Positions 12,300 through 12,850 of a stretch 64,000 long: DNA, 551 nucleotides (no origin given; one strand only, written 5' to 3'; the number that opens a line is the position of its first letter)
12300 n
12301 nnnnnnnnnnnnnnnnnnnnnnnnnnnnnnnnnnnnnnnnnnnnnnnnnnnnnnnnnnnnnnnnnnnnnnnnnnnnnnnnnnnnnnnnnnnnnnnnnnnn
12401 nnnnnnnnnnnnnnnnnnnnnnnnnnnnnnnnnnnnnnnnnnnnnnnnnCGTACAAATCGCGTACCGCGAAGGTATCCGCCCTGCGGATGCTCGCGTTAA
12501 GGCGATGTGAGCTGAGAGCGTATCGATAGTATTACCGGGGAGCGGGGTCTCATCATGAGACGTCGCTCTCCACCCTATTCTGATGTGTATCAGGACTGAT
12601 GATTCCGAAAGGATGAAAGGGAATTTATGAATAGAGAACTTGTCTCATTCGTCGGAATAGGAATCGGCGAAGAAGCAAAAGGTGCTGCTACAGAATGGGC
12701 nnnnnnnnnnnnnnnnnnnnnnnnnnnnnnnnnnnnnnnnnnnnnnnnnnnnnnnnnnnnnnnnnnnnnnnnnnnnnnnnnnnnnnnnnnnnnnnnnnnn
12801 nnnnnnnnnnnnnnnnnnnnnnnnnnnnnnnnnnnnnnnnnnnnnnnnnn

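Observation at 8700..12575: GC-rich four-gene island encoding a divergent protein-kinase-fold protein plus three unknowns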

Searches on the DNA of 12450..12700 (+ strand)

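Call 64: build_rna_model(alignment_id=A7, structure=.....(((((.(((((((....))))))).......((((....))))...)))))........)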
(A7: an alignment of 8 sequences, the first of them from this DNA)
Model R1 built from alignment A7 (8 sequences, 64 columns); structure: as given.
model positions 61; base pairs 16; branch points 1; effective number of sequences 3.97; information 0.916 bits per position. Calibrated on 0.2 Mb of random sequence (short: E-values are rough).
structure used (alignment columns):
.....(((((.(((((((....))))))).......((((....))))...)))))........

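Call 65: search_with_rna_model(model_id=R1, sources=[window, L001, L005, L008, L009, L013, L014, L015, L016, L017, L018, L019, L020, L021, L022, L023, L024, L025], max_evalue=1, show_alignments=3)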
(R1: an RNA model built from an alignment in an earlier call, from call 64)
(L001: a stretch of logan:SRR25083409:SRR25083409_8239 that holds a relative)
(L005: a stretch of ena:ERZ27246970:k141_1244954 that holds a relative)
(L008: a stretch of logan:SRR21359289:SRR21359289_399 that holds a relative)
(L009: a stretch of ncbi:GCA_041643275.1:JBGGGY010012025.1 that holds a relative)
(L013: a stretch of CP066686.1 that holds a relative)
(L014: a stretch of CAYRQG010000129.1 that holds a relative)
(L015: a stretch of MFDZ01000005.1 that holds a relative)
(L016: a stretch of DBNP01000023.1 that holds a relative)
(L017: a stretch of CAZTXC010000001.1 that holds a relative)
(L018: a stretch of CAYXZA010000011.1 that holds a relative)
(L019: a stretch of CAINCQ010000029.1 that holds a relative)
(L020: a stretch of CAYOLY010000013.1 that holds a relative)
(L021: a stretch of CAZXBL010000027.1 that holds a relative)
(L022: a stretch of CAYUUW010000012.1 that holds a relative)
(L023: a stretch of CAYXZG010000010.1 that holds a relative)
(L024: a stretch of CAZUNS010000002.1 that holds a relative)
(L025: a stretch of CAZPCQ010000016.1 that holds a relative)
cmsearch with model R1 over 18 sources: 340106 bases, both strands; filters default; matches with E-value up to 1: 10.
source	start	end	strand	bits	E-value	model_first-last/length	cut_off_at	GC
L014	1957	2017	+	80.3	4.7e-19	1-61/61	no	0.46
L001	12194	12254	+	79.9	6.1e-19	1-61/61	no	0.34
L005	20074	20134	+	76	7.4e-18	1-61/61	no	0.48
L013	12257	12317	+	74.8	1.6e-17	1-61/61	no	0.51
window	12569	12629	+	74.6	1.8e-17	1-61/61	no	0.41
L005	12201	12262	+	74.4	2e-17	1-61/61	no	0.45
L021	12426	12486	+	73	4.9e-17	1-61/61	no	0.38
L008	7785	7844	+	72.5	6.9e-17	1-61/61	no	0.48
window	10941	11020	+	46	1.7e-09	1-61/61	no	0.39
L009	1752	1824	+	43.4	8.6e-09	1-61/61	no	0.55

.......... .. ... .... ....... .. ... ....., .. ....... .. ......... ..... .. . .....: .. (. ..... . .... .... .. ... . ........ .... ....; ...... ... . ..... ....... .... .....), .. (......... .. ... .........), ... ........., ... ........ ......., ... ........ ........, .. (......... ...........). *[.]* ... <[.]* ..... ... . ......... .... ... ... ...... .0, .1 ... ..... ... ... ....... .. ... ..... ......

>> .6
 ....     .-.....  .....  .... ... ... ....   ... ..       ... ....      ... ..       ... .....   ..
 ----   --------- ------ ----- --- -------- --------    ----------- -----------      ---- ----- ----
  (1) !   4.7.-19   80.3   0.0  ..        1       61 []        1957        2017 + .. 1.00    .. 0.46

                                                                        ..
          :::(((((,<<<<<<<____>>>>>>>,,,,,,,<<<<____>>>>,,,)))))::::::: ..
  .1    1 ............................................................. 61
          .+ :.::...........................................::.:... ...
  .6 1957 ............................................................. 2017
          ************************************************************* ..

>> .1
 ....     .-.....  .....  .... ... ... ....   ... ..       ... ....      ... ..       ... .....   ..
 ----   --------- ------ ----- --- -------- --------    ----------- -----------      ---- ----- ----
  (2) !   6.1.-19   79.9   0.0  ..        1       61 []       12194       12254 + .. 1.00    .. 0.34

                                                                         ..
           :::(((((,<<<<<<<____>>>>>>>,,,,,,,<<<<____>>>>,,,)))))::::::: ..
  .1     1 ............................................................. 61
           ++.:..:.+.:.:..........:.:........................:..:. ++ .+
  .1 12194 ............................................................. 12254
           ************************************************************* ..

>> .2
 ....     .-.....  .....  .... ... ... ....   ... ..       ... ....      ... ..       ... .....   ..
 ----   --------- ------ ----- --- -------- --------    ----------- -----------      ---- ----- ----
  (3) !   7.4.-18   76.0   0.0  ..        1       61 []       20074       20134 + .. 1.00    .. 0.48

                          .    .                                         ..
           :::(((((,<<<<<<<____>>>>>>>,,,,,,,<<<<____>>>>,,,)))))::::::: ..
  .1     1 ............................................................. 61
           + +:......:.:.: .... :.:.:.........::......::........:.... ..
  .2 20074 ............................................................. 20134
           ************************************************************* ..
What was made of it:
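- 12573..12621 (+): HH2: type III hammerhead motif. Predicted cleavage is after A12577. The stem III 3' strand (AGGG) overlaps the ribosome-binding site of the next gene. Positions 10.1 and 11.1 are U and U instead of G and C, so it may be impaired. R1 model, 74.6 bits (call 65).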

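Call 68: search_rna_families(source=window, start=12450, end=12700, threshold=evalue, max_evalue=10, show_alignments=2)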
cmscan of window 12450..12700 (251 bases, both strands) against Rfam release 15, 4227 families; matches with E-value up to 10: 4.
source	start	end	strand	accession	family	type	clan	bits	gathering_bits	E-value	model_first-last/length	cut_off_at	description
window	12598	12619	-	RF01338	CRISPR-DR25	Gene; CRISPR;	CL00014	17.2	36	0.77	1-25/25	no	CRISPR RNA direct repeat element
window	12570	12624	+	RF00008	Hammerhead_3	Gene; ribozyme;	CL00010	16.5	48.5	0.59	1-54/54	no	Hammerhead ribozyme (type III)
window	12603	12659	+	RF01169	SNORD112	Gene; snRNA; snoRNA; CD-box;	CL00069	16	58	1.6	1-77/77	no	Small nucleolar RNA SNORD112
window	12612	12637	-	RF02115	FAM13A-AS1_2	Gene; lncRNA;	-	10.9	38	4.7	85-110/110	no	FAM13A antisense RNA 1 conserved region 2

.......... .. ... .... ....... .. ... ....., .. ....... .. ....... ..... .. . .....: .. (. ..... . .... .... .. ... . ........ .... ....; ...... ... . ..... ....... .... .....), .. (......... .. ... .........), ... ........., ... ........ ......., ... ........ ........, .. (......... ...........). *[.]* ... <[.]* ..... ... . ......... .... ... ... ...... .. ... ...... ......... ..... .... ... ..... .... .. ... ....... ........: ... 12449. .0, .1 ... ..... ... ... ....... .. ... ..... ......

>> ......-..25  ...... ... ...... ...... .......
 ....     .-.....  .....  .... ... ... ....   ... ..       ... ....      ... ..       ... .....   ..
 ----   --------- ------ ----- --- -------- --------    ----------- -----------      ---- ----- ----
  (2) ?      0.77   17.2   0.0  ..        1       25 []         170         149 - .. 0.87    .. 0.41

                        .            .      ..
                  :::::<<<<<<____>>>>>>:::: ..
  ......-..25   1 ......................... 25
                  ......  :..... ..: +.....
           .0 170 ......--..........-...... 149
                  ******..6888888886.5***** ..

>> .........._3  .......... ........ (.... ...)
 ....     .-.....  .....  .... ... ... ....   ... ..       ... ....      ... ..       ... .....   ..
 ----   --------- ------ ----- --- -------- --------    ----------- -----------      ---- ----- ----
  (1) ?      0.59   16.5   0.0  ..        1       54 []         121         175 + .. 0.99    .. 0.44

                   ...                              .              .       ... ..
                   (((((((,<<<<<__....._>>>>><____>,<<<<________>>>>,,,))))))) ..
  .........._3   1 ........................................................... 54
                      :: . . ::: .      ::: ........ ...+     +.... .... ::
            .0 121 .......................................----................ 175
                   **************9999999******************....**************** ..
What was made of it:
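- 12573..12621 (+): Rfam gives only 16.5 bits (call 68).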

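Call 84: search_with_rna_model(model_id=R1, sources=[L029, L030, L031, L032, L033, L034, L035, L036, L037, L038, L039, L040, L041, L042, L043, L044, L045, L046, L047, L048, L049, L050, L051, L052, L053, L054, L055, L056, L057, L058, L059, L060, L061, L062, L063, L064, L065, L066, L067, L068, L069, L070, L071, L072, L073, L074, L075, L076, L077, L078, L079, L080, L081, L082, L083, L084, L085, L086, L087, L088, L089, L090, L091, L092, L093, L094, L095, L096, L097, L098, L099, L100, L101, L102, L103, L104, L105, L106, L107, L108], max_evalue=0.001)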
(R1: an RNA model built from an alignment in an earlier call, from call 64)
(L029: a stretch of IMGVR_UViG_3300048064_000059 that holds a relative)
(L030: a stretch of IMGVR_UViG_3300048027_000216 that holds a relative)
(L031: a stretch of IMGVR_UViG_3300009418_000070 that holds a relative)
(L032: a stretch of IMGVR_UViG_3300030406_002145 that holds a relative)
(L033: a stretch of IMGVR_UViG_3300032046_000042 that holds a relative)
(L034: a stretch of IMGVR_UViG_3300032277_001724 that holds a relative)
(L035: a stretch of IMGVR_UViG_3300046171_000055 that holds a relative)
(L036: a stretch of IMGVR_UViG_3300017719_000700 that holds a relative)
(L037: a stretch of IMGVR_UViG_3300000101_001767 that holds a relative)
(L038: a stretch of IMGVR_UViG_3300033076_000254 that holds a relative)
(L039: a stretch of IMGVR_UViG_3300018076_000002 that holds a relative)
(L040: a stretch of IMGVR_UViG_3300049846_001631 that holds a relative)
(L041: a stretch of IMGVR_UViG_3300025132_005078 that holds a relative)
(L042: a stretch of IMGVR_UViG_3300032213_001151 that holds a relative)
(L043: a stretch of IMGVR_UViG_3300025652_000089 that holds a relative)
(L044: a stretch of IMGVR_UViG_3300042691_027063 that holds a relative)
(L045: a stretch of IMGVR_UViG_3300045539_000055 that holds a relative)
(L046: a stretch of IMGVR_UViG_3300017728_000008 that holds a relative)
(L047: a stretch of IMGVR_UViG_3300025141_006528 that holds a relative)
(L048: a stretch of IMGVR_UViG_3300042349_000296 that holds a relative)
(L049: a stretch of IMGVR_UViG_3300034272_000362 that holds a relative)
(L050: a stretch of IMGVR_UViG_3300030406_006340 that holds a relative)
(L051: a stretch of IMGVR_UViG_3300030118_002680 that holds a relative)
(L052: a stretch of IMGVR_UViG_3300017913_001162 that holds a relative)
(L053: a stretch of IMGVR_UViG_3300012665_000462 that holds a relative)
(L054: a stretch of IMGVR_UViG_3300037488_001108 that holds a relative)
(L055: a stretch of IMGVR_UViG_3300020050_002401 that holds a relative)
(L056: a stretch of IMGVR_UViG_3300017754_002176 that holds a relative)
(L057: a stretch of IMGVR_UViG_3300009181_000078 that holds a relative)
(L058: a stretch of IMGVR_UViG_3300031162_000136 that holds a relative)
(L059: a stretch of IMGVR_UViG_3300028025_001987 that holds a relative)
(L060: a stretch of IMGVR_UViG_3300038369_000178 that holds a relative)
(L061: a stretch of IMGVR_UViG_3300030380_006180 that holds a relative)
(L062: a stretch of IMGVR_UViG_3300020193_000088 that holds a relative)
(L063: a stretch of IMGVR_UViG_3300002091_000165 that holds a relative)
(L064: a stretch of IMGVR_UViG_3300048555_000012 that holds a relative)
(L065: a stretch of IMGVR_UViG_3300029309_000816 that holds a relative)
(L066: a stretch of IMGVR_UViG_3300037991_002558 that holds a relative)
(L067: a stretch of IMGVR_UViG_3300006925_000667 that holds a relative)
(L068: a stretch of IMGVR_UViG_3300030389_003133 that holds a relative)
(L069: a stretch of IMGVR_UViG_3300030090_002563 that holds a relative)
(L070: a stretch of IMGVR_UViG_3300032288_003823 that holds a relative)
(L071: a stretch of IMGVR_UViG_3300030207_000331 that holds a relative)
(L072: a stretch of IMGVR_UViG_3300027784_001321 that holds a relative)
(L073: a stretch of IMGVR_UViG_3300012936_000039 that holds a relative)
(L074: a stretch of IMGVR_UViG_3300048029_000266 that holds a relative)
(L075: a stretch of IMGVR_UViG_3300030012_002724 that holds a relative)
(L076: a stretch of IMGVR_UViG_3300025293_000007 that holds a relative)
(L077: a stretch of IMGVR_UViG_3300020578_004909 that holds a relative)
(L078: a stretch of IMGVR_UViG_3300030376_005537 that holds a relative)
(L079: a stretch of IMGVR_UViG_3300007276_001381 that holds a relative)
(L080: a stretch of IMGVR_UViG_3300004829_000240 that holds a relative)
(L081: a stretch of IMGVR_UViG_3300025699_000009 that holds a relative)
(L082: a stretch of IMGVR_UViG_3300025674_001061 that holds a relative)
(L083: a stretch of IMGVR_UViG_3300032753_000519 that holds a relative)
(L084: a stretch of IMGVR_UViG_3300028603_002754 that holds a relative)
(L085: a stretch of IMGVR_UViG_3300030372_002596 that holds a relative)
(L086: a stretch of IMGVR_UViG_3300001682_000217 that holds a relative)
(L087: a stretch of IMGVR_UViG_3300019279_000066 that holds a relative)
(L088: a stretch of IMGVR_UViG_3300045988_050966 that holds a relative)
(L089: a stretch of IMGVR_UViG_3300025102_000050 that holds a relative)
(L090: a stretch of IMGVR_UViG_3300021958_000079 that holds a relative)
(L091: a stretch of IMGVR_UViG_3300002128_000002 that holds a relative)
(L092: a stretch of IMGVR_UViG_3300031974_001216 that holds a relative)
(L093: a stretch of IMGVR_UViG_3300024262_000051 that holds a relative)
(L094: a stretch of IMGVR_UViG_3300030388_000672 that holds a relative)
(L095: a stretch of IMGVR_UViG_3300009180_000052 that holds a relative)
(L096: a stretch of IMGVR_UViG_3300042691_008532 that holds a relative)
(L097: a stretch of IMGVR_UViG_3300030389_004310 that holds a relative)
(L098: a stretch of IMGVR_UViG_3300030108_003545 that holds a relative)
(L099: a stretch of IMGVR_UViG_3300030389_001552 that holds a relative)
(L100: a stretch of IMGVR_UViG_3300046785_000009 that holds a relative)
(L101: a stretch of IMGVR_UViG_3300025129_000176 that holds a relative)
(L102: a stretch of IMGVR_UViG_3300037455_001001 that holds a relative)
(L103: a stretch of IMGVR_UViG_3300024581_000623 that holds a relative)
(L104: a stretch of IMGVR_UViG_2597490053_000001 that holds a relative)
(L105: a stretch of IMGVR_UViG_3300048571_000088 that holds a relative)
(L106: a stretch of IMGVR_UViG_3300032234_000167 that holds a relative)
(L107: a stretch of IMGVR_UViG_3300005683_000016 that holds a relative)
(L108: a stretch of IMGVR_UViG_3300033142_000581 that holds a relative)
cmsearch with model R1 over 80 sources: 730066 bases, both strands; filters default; matches with E-value up to 0.001: 124.
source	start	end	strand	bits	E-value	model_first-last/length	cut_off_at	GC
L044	770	830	-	69.9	7.9e-16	1-61/61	no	0.34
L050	717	778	-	69.3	1.2e-15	1-61/61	no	0.37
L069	3843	3904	+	69.3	1.2e-15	1-61/61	no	0.37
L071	1313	1374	+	69.3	1.2e-15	1-61/61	no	0.37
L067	333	393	+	68.6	1.8e-15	1-61/61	no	0.54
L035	4026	4086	+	66.7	6e-15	1-61/61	no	0.43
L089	11459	11519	-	66.2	8.3e-15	1-61/61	no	0.49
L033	4672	4733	-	65.9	9.8e-15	1-61/61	no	0.4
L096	3378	3438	+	65.9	1e-14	1-61/61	no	0.48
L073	11262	11323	-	65.3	1.5e-14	1-61/61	no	0.44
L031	4505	4565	+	65.1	1.7e-14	1-61/61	no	0.39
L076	1346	1406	+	65.1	1.7e-14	1-61/61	no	0.39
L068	7783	7843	+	65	1.8e-14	1-61/61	no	0.48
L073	12919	12979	-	65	1.8e-14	1-61/61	no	0.52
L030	13338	13398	+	64.9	2e-14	1-61/61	no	0.41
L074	2497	2557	+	64.6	2.3e-14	1-61/61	no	0.36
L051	3819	3879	+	64.6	2.3e-14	1-61/61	no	0.46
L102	247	308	+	64.5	2.5e-14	1-61/61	no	0.45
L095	1157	1218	+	64.4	2.6e-14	1-61/61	no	0.48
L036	3149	3209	+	64.4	2.7e-14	1-61/61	no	0.46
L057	1674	1734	+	64.1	3.1e-14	1-61/61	no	0.49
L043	5931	5991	-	64.1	3.1e-14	1-61/61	no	0.44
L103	5667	5727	-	64.1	3.2e-14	1-61/61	no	0.54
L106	6782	6842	-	63.6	4.4e-14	1-61/61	no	0.39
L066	4628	4689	-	63.5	4.6e-14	1-61/61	no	0.47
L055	13456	13517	+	63.4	4.9e-14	1-61/61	no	0.53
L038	5992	6052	+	63.3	5.2e-14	1-61/61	no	0.38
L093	352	412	+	63.2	5.6e-14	1-61/61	no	0.54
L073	11810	11870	-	62.6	8.1e-14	1-61/61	no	0.52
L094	5580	5641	-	62.3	1e-13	1-61/61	no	0.32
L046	591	651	+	62.2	1.1e-13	1-61/61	no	0.46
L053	12384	12444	-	62.2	1.1e-13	1-61/61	no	0.46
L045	2152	2213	+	62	1.2e-13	1-61/61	no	0.55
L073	8484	8544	-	61.9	1.3e-13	1-61/61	no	0.46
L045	2461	2522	+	61.3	2e-13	1-61/61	no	0.44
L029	3946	4006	-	61.2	2e-13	1-61/61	no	0.48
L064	2052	2112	+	61.2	2e-13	1-61/61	no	0.48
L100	6884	6944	+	61.2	2e-13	1-61/61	no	0.48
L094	6699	6759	-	60.9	2.5e-13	1-61/61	no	0.41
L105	3307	3367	-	60.8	2.7e-13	1-61/61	no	0.48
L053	9997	10058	-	60.6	3.1e-13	1-61/61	no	0.47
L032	7519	7579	+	60.3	3.5e-13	1-61/61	no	0.43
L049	7746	7807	+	60.3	3.7e-13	1-61/61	no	0.45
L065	4325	4385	-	59.9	4.7e-13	1-61/61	no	0.56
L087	2047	2107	-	59.3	6.8e-13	1-61/61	no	0.46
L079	4177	4237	-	59.3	7e-13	1-61/61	no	0.57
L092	453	513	+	59.3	7e-13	1-61/61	no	0.57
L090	1658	1718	-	59.2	7.5e-13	1-61/61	no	0.51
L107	620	680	+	59.2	7.5e-13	1-61/61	no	0.38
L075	353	413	+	59.1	7.6e-13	1-61/61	no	0.48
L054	617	677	-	58.9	8.9e-13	1-61/61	no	0.51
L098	6273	6333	-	58.9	9e-13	1-61/61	no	0.41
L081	4243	4303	+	58.7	1e-12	1-61/61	no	0.56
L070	12930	12990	+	58.6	1.1e-12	1-61/61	no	0.51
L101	5809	5869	+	58.5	1.1e-12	1-61/61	no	0.38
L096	4384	4444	+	58.4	1.2e-12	1-61/61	no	0.41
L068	8118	8179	+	58.4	1.2e-12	1-61/61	no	0.48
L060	4243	4303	-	58.4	1.2e-12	1-61/61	no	0.38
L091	4650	4710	+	57.8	1.9e-12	1-61/61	no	0.46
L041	7979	8039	-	57.8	1.9e-12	1-61/61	no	0.38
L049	10162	10222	+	57.7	1.9e-12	1-61/61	no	0.44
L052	6225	6285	-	57.7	1.9e-12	1-61/61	no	0.54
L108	936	996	-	57.7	1.9e-12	1-61/61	no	0.48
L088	870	930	+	57.7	1.9e-12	1-61/61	no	0.3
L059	12899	12959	-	57.6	2e-12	1-61/61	no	0.51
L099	1459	1519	+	57.6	2.1e-12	1-61/61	no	0.39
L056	5441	5501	-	57.5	2.1e-12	1-61/61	no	0.54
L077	6560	6620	+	57.5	2.2e-12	1-61/61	no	0.52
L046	2872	2933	+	57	2.9e-12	1-61/61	no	0.44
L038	3315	3375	+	56.6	3.8e-12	1-61/61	no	0.52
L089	8847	8907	-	56.6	3.8e-12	1-61/61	no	0.48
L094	4057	4118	-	56.5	4.3e-12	1-61/61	no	0.29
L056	4423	4483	-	56.4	4.3e-12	1-61/61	no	0.59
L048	1334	1394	-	56.1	5.4e-12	1-61/61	no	0.48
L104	41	100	+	56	5.5e-12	1-61/61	no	0.52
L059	9541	9602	-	55.7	6.7e-12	1-61/61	no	0.44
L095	3163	3224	+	55.7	6.7e-12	1-61/61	no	0.44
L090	60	120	-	55.7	6.8e-12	1-61/61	no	0.44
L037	1002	1062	-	55.6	7.5e-12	1-61/61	no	0.38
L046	1635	1695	+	55.6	7.5e-12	1-61/61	no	0.43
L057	657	717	+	55.1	1e-11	1-61/61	no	0.44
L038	4181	4242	+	54.8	1.2e-11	1-61/61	no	0.53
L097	3495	3554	-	54.8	1.3e-11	1-61/61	no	0.57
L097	3981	4040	-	54.8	1.3e-11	1-61/61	no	0.57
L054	305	367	-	54.6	1.4e-11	1-61/61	no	0.44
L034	152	213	-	54.2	1.8e-11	1-61/61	no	0.56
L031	6140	6200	+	54.1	1.9e-11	1-61/61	no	0.41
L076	2993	3053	+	54.1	1.9e-11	1-61/61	no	0.41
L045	6216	6276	+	54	2e-11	1-61/61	no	0.43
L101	6164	6224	+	54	2.1e-11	1-61/61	no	0.43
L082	12615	12675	+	53.6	2.7e-11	1-61/61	no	0.54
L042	12909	12969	-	53.5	2.9e-11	1-61/61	no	0.56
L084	3018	3079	-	53.4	3e-11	1-61/61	no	0.53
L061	2949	3009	-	52.5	5.3e-11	1-61/61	no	0.39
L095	233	293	+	52.4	5.6e-11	1-61/61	no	0.51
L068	9882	9942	+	52.2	6.4e-11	1-61/61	no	0.39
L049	6566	6626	+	51.5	1e-10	1-61/61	no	0.48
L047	2817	2877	-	50.9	1.5e-10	1-61/61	no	0.43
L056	2471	2530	-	50.8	1.5e-10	1-61/61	no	0.5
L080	688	748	+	50.5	2e-10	1-61/61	no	0.61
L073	10396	10456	-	49.2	4.4e-10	1-61/61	no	0.44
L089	10905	10965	-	49.2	4.4e-10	1-61/61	no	0.44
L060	401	461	-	49.1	4.6e-10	1-61/61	no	0.39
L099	5939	5999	+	49.1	4.6e-10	1-61/61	no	0.39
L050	1817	1878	-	48.9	5.4e-10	1-61/61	no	0.31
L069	2743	2804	+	48.9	5.4e-10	1-61/61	no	0.31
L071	213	274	+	48.9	5.4e-10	1-61/61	no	0.31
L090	575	638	-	48.8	5.8e-10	1-61/61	no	0.45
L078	1444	1504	-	48.7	6.1e-10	1-61/61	no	0.39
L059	11881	11943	-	48.3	7.8e-10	1-61/61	no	0.56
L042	13556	13616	-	46.7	2.3e-09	1-61/61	no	0.59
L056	3135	3195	-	46.3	2.8e-09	1-61/61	no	0.44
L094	3008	3071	-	42.2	3.9e-08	1-61/61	no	0.38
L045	4086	4146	+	39.7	2e-07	1-61/61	no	0.46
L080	1466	1526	+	39.3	2.5e-07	1-61/61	no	0.51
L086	6302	6363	-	39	3e-07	1-61/61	no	0.55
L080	1988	2049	+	36.2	1.9e-06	1-61/61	no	0.5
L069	5330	5394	+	34.5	5.4e-06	1-61/61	no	0.35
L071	2800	2864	+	34.5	5.4e-06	1-61/61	no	0.35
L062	742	791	+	32.4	2.1e-05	1-61/61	no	0.3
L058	6114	6175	-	32.3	2.2e-05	1-61/61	no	0.52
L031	6504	6565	+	31.7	3.2e-05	1-61/61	no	0.48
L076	3357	3418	+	31.7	3.2e-05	1-61/61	no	0.48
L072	7972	8035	+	27.7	0.00041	1-61/61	no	0.5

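Call 110: search_with_rna_model(model_id=R1, sources=[L151, L152, L153, L150, L149, L026, L028], max_evalue=0.1)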
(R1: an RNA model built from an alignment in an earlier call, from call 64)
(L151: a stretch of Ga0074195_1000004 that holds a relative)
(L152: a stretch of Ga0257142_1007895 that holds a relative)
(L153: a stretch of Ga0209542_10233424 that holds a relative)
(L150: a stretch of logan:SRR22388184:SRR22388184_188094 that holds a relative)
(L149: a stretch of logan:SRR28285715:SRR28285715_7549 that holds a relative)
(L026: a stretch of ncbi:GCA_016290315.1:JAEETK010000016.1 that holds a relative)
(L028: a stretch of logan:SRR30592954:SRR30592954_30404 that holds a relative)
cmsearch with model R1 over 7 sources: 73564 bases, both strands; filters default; matches with E-value up to 0.1: 3.
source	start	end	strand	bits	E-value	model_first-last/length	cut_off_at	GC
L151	14897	14957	+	65.7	1.1e-15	1-61/61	no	0.36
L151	9323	9383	+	46.5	2.6e-10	1-61/61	no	0.48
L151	11893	11943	-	16.1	0.07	1-61/61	no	0.37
